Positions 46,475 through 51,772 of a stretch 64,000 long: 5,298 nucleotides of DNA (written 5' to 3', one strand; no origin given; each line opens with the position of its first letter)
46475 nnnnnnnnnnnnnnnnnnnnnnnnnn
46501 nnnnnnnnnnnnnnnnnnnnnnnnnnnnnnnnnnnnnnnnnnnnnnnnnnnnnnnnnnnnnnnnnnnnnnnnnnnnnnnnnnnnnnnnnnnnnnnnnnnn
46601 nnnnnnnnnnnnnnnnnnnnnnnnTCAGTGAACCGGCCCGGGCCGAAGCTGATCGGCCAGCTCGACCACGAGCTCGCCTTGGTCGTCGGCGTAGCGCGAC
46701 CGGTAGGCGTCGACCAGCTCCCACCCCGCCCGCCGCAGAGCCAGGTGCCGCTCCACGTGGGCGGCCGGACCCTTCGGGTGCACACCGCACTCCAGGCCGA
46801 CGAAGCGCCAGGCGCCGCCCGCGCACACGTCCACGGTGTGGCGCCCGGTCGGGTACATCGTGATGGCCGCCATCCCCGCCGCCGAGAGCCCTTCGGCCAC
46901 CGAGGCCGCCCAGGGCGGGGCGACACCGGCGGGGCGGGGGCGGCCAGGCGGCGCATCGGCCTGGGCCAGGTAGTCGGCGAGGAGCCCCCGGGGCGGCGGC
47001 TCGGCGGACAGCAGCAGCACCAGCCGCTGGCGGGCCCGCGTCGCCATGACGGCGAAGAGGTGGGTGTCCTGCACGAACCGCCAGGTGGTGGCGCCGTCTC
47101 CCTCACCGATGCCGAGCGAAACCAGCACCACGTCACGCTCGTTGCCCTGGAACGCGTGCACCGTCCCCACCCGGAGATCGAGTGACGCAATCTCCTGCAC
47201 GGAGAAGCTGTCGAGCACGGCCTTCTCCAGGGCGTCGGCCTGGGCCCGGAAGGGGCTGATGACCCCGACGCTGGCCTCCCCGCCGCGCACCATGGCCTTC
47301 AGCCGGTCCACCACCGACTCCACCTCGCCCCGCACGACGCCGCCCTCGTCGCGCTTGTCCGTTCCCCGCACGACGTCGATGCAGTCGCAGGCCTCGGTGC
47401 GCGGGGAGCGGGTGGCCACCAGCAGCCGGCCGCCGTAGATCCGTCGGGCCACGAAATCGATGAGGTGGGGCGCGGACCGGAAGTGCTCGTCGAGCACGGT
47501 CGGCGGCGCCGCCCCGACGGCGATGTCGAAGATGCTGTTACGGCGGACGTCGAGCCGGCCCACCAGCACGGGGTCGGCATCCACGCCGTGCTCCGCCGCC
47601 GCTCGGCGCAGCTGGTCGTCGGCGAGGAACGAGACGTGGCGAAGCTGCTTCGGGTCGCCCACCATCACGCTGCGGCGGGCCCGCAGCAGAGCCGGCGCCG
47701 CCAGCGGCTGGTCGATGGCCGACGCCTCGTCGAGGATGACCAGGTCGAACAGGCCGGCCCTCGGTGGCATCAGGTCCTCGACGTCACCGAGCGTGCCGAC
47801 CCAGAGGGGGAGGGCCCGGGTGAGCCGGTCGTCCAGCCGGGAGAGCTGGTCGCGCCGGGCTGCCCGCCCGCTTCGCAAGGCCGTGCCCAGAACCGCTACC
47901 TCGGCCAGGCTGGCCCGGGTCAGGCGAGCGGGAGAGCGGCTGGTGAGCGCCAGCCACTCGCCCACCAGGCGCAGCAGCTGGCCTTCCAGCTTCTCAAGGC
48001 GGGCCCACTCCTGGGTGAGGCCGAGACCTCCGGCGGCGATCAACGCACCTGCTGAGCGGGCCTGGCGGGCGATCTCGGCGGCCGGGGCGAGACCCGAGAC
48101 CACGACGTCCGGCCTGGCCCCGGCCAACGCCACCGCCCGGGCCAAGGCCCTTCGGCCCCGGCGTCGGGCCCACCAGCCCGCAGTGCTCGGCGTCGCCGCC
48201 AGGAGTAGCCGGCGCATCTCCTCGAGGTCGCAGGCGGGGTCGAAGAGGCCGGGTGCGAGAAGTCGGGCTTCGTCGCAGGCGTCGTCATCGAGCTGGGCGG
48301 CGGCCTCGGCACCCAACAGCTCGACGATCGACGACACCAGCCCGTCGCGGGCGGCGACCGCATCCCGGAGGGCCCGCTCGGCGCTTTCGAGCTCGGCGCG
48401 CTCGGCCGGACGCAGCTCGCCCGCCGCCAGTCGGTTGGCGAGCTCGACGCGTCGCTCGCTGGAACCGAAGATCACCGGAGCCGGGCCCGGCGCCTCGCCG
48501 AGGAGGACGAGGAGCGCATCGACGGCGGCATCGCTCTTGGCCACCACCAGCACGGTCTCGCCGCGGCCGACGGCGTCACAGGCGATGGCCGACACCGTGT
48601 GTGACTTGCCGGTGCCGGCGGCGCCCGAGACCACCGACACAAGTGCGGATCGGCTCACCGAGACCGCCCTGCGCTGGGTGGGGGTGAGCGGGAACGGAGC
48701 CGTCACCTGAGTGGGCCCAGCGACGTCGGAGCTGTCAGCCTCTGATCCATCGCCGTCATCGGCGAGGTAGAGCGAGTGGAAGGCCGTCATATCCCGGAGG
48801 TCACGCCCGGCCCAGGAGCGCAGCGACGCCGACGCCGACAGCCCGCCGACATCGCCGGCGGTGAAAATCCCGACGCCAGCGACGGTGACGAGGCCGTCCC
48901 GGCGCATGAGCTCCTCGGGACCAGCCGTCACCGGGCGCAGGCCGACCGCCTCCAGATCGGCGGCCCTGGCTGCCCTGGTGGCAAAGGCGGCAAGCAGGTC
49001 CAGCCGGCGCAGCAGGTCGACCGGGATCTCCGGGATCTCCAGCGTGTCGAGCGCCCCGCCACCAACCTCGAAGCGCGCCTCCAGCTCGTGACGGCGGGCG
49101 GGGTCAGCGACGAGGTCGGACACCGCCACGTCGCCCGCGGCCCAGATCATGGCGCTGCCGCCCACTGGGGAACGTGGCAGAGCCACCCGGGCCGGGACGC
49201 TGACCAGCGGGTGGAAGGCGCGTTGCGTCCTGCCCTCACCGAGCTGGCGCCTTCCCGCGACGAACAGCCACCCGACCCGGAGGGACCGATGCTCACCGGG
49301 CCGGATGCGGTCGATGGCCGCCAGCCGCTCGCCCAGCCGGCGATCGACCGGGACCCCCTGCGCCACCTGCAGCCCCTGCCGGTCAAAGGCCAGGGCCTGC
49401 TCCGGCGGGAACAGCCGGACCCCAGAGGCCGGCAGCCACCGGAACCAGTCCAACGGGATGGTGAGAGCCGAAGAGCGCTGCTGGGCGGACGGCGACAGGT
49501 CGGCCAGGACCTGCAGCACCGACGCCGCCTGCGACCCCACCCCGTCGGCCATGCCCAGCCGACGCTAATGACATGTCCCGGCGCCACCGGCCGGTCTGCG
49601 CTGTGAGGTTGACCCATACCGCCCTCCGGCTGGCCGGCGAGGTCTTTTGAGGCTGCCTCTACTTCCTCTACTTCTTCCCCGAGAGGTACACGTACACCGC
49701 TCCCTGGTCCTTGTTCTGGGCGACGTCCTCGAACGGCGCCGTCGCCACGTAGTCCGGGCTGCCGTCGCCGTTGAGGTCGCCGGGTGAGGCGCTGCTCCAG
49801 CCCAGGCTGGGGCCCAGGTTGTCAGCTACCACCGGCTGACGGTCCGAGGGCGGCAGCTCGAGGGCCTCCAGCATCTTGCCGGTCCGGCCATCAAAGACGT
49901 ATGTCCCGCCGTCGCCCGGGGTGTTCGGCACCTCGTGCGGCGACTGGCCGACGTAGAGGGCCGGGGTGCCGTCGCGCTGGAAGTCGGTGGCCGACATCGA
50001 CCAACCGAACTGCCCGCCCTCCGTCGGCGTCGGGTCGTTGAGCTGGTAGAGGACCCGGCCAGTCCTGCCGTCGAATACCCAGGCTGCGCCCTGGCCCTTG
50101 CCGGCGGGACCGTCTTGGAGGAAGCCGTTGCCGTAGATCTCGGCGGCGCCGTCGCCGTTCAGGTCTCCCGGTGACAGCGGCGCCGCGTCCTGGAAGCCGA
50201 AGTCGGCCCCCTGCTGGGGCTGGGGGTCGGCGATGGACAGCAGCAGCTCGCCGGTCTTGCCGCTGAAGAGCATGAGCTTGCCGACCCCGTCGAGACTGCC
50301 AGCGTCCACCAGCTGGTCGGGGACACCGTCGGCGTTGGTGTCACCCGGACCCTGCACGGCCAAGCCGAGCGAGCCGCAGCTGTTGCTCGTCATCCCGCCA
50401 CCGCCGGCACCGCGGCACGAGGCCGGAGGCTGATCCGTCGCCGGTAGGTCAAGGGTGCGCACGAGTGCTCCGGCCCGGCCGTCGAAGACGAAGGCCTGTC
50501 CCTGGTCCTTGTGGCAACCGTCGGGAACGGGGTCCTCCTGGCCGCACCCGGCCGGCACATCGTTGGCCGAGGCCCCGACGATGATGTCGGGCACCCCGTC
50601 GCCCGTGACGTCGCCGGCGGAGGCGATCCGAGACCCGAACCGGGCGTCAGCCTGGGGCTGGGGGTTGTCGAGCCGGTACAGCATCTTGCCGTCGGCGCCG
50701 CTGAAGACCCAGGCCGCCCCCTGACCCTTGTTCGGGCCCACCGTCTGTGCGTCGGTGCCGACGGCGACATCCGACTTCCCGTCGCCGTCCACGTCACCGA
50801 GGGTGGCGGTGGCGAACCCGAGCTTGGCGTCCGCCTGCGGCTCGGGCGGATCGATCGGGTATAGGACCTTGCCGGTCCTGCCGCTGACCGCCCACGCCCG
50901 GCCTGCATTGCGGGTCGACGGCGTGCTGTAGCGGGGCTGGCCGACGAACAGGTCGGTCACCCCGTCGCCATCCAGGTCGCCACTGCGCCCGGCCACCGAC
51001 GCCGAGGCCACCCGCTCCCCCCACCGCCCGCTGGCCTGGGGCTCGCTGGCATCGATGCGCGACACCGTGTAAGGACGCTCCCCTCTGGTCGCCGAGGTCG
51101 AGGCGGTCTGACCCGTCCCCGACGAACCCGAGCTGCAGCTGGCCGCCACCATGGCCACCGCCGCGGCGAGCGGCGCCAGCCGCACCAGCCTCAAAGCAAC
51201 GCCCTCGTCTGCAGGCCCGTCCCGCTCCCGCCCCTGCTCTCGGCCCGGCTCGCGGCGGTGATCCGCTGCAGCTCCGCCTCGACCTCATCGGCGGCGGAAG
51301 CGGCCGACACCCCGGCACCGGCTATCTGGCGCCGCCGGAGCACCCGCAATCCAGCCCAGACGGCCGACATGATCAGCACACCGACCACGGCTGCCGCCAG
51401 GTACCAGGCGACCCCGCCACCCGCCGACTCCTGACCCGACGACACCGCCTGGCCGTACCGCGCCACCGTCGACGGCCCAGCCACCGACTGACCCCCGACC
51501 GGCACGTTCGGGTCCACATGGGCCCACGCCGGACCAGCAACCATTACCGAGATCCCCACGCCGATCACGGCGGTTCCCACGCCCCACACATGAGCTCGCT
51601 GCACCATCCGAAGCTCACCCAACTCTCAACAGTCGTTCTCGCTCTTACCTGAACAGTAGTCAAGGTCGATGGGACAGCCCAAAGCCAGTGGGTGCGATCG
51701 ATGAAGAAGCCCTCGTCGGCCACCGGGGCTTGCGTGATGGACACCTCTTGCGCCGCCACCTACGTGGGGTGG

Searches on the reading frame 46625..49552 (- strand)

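Call 42: search_protein_families(library=pfam, proteins=[window:46625-49552:-], max_evalue=0.001)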
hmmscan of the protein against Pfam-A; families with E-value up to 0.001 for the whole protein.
window:46625-49552:- (975 aa): 7 families
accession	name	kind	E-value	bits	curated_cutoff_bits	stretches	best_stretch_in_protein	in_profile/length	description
PF13087.12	AAA_12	-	5.1e-19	69.1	27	1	674-847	5-191/195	AAA domain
PF13086.12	AAA_11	-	1.9e-13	51.2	27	2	292-355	5-82/257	AAA domain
PF13604.12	AAA_30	-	1.5e-09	38.3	27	1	289-347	2-62/191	AAA domain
PF01443.25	Viral_helicase1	-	7.5e-07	29.6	21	0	776-847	160-227/228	Viral superfamily 1 RNA helicase core domain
PF13245.12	AAA_19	-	2.9e-06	27.9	25.1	0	293-346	1-56/134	AAA domain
PF13538.12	UvrD_C_2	-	0.00017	21.8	27.4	1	793-847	2-52/52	UvrD-like helicase C-terminal domain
PF25199.1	nSTAND_NTPase5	-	0.00064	20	34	0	298-344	36-83/145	Novel STAND NTPase 5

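Call 76: search_protein_families(library=padloc, proteins=[window:46625-49552:-], max_evalue=0.01)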
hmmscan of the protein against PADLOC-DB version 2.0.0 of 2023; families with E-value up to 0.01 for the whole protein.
window:46625-49552:- (975 aa): 10 families
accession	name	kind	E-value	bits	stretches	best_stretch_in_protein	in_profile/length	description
PDLC03920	MkoA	-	1.3e-30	104.5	1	306-846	634-1072/1112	-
PDLC03924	MkoC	-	2.9e-29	99.8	1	599-863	668-964/1136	-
PDLC05009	PDC-S37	-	9.3e-24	81.3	2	595-817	931-1158/1550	-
PDLC03921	MkoA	-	1.2e-17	61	2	745-846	1465-1563/1607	-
PDLC02194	Hhe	-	3.1e-12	42.6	1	590-818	1370-1599/1911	-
PDLC01734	typeIV_RecD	-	3.7e-05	20.2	0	603-638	436-474/763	RecD_0_IVD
PDLC05035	PDC-S53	-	0.00012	18.3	1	304-347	511-552/900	-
PDLC05066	PDC-S68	-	0.00021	17.4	0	603-637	679-718/1202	-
PDLC04140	mad8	-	0.0045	14.5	0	306-360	30-70/314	mads_8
PDLC05065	PDC-S68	-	0.0057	12.4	0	301-338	618-655/1221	-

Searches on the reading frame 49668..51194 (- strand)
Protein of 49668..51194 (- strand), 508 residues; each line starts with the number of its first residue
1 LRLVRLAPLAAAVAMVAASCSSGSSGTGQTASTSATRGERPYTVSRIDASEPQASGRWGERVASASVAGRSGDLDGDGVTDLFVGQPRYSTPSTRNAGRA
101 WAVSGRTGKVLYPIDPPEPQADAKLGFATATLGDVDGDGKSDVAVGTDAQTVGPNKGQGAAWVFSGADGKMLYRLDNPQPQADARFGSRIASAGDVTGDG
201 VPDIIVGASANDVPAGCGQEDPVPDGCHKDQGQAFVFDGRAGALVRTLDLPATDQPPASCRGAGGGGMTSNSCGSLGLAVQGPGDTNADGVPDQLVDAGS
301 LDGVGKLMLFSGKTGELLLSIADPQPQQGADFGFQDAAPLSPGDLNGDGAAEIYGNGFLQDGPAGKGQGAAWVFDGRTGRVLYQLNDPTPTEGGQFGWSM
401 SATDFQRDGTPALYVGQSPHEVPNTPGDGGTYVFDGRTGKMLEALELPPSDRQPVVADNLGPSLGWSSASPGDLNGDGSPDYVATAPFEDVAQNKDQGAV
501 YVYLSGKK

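Call 7: search_protein_families(library=pfam, proteins=[window:49668-51194:-], max_evalue=0.1)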
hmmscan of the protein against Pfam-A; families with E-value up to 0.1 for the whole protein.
window:49668-51194:- (508 aa): 4 families
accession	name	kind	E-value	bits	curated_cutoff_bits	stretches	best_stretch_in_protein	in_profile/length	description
PF01839.29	FG-GAP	-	2.5e-30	104.3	22.1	4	466-503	2-37/37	FG-GAP repeat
PF13517.12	FG-GAP_3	-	2.3e-16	60.6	26.9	4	134-206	1-61/61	FG-GAP-like repeat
PF12368.13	Rhodanese_C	-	0.012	16.4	26.9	0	231-245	1-12/66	Rhodanase C-terminal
PF23727.1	Beta-prop_FAM234A_B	-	0.085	11.8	26.4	0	101-170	103-165/467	FAM234A/B beta-propeller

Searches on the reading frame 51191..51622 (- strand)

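Call 7: search_protein_families(library=pfam, proteins=[window:51191-51622:-], max_evalue=0.1)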
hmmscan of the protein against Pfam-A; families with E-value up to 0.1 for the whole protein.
window:51191-51622:- (143 aa): 1 family
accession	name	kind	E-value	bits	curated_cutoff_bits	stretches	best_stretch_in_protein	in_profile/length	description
PF12553.13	DUF3742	-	0.026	15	27.2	1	70-136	47-105/120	Protein of unknown function (DUF3742)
